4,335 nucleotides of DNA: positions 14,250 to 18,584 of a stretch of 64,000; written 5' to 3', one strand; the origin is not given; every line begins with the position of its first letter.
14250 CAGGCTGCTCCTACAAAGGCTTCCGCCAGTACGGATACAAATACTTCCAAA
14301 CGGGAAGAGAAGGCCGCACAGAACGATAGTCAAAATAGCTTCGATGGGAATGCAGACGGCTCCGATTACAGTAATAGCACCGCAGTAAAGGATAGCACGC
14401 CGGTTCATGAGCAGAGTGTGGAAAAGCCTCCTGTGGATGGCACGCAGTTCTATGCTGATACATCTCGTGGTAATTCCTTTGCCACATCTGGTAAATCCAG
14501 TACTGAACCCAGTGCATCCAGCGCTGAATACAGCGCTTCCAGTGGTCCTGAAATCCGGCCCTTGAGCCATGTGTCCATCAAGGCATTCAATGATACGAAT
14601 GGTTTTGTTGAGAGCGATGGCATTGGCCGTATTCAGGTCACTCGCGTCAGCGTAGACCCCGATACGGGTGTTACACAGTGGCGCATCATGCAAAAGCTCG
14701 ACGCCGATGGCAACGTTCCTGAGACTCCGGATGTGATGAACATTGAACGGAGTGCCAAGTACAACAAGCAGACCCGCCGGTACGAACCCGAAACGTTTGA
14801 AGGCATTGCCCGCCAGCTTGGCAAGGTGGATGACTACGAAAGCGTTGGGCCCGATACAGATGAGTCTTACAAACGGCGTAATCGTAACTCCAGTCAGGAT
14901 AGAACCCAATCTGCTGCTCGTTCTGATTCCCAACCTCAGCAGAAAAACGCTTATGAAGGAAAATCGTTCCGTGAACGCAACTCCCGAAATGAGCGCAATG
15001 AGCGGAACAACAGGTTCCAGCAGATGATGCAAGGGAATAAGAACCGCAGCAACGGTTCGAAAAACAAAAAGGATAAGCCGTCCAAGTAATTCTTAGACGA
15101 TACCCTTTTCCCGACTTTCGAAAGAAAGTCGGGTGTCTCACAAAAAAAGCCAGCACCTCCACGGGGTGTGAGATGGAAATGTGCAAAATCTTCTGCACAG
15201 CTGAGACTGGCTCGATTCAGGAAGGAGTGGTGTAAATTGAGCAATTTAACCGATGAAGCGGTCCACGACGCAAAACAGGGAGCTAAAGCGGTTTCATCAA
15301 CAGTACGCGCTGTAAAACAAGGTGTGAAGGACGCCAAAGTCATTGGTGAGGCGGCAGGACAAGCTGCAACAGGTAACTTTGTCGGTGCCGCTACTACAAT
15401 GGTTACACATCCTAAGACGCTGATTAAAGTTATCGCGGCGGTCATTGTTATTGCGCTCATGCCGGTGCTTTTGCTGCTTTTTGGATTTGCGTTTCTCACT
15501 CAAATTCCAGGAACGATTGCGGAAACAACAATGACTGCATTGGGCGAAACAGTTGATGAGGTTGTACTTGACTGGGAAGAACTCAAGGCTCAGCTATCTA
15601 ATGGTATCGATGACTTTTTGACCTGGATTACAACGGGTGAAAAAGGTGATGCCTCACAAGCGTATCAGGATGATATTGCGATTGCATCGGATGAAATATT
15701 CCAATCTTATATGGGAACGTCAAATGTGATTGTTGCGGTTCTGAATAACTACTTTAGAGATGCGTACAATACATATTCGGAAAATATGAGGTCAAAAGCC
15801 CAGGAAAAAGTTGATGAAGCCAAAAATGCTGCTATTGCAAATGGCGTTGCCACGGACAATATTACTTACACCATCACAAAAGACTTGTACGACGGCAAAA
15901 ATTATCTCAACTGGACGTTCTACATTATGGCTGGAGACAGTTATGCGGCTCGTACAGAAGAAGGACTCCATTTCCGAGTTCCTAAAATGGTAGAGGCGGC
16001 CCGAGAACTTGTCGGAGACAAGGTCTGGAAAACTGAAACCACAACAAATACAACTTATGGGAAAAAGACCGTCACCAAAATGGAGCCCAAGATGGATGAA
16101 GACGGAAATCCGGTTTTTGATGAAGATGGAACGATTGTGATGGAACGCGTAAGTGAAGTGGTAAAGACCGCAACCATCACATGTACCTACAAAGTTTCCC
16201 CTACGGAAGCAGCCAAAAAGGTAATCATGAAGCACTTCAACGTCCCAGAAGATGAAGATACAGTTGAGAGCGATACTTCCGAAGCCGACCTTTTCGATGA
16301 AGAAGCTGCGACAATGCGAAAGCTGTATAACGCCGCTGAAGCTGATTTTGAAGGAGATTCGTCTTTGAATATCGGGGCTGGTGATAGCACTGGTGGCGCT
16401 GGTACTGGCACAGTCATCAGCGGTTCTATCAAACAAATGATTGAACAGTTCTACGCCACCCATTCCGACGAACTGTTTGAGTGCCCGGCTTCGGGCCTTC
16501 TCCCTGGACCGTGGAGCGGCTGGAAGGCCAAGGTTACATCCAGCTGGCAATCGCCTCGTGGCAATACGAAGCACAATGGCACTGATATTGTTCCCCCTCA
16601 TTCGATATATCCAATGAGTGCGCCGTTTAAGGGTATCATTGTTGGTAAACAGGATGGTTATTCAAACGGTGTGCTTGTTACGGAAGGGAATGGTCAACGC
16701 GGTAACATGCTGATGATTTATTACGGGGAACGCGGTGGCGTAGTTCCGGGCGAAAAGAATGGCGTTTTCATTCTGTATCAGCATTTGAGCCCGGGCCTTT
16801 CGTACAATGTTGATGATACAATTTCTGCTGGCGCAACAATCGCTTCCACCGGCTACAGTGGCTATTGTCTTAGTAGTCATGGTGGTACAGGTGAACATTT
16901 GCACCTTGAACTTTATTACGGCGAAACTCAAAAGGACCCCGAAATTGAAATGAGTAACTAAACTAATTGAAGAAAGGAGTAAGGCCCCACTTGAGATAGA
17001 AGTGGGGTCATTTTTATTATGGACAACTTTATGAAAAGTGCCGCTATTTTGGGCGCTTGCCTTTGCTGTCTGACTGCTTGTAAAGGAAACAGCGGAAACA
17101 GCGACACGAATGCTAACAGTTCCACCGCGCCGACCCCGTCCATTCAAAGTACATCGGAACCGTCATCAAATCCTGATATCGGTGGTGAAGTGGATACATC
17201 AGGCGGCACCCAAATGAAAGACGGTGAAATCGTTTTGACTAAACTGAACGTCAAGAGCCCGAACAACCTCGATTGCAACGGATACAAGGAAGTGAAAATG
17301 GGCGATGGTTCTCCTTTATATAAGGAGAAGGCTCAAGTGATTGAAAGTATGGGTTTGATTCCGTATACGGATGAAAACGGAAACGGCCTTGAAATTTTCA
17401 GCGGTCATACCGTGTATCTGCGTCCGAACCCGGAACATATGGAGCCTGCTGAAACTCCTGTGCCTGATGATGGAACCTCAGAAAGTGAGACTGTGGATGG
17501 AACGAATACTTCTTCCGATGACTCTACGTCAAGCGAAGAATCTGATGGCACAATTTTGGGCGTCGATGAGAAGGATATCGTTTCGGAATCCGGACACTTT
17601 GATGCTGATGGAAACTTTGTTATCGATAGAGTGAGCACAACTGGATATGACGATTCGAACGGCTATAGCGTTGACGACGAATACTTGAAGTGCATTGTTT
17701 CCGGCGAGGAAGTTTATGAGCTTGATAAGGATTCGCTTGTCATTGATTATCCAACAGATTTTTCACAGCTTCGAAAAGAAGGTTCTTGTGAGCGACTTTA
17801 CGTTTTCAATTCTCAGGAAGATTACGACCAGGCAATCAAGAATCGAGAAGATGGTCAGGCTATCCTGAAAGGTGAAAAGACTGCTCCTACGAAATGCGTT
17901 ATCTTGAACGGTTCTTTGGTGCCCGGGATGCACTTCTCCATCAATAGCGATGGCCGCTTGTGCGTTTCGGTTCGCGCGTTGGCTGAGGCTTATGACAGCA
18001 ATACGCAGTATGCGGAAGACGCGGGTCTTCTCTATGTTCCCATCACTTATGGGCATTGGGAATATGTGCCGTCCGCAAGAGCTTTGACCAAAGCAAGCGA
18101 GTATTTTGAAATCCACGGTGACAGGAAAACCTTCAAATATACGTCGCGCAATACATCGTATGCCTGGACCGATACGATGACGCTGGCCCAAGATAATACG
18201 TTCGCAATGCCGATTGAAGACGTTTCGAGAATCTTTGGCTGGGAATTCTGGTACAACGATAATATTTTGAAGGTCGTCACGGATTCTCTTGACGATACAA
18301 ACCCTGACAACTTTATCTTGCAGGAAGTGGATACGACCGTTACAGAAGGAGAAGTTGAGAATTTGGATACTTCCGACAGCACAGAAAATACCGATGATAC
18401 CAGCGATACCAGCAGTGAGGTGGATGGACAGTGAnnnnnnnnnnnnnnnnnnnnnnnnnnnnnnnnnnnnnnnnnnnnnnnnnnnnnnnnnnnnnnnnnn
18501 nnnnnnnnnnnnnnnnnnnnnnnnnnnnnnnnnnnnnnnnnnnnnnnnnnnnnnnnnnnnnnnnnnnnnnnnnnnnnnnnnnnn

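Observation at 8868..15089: VirB6-like T4SS channel protein carrying an enormous (~1,700 aa) low-complexity tail with proline-rich and acidic tandem repeats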

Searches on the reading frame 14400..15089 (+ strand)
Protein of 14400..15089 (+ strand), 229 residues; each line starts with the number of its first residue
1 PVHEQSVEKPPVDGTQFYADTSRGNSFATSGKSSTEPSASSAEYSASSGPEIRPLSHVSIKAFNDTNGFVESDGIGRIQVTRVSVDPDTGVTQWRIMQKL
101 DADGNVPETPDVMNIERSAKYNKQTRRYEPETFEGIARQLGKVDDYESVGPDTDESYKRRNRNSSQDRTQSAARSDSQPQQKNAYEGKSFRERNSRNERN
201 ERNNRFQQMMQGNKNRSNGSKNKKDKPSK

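Call 9: search_protein_families(library=pfam, proteins=[window:14400-15089:+], max_evalue=10)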
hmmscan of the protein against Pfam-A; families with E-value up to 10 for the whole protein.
window:14400-15089:+ (229 aa): 0 families

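Call 15: find_homologous_proteins(query=window:14442-15086:+)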
Query window:14442-15086:+ (215 aa): 8 proteins with E <= 0.001 among 127 candidates.
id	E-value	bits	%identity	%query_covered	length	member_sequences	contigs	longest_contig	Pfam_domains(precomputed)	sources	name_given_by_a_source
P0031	8.6e-129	445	100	98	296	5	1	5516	-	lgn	-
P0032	2.5e-110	385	88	100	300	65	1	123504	-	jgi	jgi:hypothetical protein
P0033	2.6e-110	385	88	100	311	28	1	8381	-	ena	-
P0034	1.9e-107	376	85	94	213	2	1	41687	-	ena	-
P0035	3.3e-107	375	83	94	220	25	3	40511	-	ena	-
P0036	9.0e-99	348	81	100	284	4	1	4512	-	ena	-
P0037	2.5e-94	333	94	80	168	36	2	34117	-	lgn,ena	-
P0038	1.1e-65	240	93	62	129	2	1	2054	-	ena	-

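Call 16: find_encoding_contigs(protein=P0032, flank=10000, max_places=4)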
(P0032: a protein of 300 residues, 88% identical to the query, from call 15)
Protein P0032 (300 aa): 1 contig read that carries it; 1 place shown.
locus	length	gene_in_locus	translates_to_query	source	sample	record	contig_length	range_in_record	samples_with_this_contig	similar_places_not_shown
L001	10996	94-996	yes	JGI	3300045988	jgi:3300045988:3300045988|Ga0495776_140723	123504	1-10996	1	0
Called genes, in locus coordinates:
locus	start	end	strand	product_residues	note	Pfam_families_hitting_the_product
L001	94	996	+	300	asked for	-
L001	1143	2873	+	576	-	PF01551:Peptidase_M23 (weak)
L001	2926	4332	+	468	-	-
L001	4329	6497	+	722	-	PF02534:T4SS-DNA_transf, PF12846:AAA_10 (weak), PF10412:TrwB_AAD_bind, PF02534:T4SS-DNA_transf, PF12696:TraG-D_C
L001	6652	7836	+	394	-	-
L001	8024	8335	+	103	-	-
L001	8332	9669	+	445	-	-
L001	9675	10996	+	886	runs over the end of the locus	PF26593:TraC-like (weak), PF12846:AAA_10 (faint), PF19044:P-loop_TraG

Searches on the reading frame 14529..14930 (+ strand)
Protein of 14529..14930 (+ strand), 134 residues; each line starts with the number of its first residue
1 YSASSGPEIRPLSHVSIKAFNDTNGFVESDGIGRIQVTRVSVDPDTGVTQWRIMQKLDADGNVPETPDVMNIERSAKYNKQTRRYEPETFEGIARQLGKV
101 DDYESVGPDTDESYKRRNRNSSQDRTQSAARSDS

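Call 62: search_solved_structures(query=A4, max_evalue=10)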
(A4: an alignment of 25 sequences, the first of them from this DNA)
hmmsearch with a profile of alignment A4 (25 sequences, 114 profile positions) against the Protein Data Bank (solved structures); distinct sequences matched with E-value up to 10: 3.
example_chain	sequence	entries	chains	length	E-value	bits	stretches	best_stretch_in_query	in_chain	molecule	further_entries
4nw4_A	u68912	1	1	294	0.02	18.4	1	32-64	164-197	Lipoprotein S-layer protein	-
5njl_A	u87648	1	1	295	0.56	13.8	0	58-108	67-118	Cell surface protein (Putative S-layer protein)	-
6yfc_AA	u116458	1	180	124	0.71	13.4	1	17-73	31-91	coat protein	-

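Call 63: search_protein_families(library=pfam, alignment_id=A4, max_evalue=1)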
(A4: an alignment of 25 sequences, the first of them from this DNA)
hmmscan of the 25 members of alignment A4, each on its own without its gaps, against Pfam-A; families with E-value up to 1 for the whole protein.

A. member 1, seq(134 aa): 0 families

B. families by the number of members that match (of 25 scanned): 12 families
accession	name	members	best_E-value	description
PF19403.5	SpaA_2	3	0.031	Prealbumin-like fold domain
PF16103.11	DUF4822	2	0.016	Domain of unknown function (DUF4822)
PF11713.13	Peptidase_C80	1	0.006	Peptidase C80 family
PF10092.14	DUF2330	1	0.023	Uncharacterized protein conserved in bacteria (DUF2330)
PF13360.13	PQQ_2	1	0.037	Outer membrane protein assembly factor BamB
PF11528.13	DUF3224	1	0.044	Protein of unknown function (DUF3224)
PF24769.1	At2g29880_C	1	0.051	At2g29880 C-terminal domain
PF21745.2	PMI1_PMIR1-2_C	1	0.099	PMI1/PMIR1-2, C-terminal domain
PF15028.12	PTCRA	1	0.13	Pre-T-cell antigen receptor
PF21819.3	DUF6885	1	0.15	Family of unknown function (DUF6885)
PF23922.1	DUF7261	1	0.17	Family of unknown function (DUF7261)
PF21488.3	YqbF_HeH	1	0.25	YqbF, HeH motif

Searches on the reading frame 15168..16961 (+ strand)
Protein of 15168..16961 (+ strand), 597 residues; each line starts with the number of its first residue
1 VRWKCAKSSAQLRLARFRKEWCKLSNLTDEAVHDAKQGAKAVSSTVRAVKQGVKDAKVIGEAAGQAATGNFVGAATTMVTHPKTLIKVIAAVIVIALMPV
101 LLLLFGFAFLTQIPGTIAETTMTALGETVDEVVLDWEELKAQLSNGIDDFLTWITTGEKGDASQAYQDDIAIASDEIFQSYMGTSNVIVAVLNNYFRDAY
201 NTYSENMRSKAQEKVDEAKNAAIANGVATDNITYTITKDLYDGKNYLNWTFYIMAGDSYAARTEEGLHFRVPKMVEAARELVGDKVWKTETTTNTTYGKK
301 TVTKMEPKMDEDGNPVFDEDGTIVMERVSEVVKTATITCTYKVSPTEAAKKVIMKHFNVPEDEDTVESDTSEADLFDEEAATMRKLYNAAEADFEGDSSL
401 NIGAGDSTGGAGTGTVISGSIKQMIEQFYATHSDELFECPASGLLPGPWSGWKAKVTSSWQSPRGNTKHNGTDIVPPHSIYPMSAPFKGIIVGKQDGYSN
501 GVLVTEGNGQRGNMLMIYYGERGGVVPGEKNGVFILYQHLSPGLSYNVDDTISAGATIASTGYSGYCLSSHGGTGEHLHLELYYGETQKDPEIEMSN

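Call 5: search_protein_families(library=pfam, proteins=[window:15168-16961:+], max_evalue=0.01)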
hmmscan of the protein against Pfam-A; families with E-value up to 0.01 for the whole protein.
window:15168-16961:+ (597 aa): 1 family
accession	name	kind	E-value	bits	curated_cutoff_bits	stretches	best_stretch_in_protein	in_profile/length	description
PF01551.29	Peptidase_M23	-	5.3e-07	30.2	28.7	1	468-591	2-96/96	Peptidase family M23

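Call 8: search_protein_families(library=ncbifam, proteins=[window:15168-16961:+], max_evalue=1)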
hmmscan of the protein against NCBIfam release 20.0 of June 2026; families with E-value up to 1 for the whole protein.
window:15168-16961:+ (597 aa): 2 families
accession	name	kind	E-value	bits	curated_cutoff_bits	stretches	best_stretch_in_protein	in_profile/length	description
NF052529.1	PG_M23_Pgp6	exception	0.0001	21.1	600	1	501-581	355-418/452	peptidoglycan metallopeptidase Pgp6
NF045974.1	conju_CD1108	subfamily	0.046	13.5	100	1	47-149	23-118/190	CD1108 family mobile element protein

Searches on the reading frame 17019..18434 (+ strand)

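Call 5: search_protein_families(library=pfam, proteins=[window:17019-18434:+], max_evalue=0.01)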
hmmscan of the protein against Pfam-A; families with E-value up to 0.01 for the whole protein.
window:17019-18434:+ (471 aa): 0 families

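Call 8: search_protein_families(library=ncbifam, proteins=[window:17019-18434:+], max_evalue=1)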
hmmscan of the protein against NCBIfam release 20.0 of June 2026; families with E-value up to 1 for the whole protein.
window:17019-18434:+ (471 aa): 0 families

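Call 9: search_protein_families(library=pfam, proteins=[window:17019-18434:+], max_evalue=10)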
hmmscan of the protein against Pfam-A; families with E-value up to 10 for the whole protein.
window:17019-18434:+ (471 aa): 2 families
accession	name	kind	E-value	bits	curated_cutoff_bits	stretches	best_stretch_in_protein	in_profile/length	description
PF07833.16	Cu_amine_oxidN1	-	0.015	15.6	24.2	1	309-334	15-40/108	Copper amine oxidase N-terminal domain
PF13978.11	DUF4223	-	0.15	12.4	27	1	1-32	1-31/54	Protein of unknown function (DUF4223)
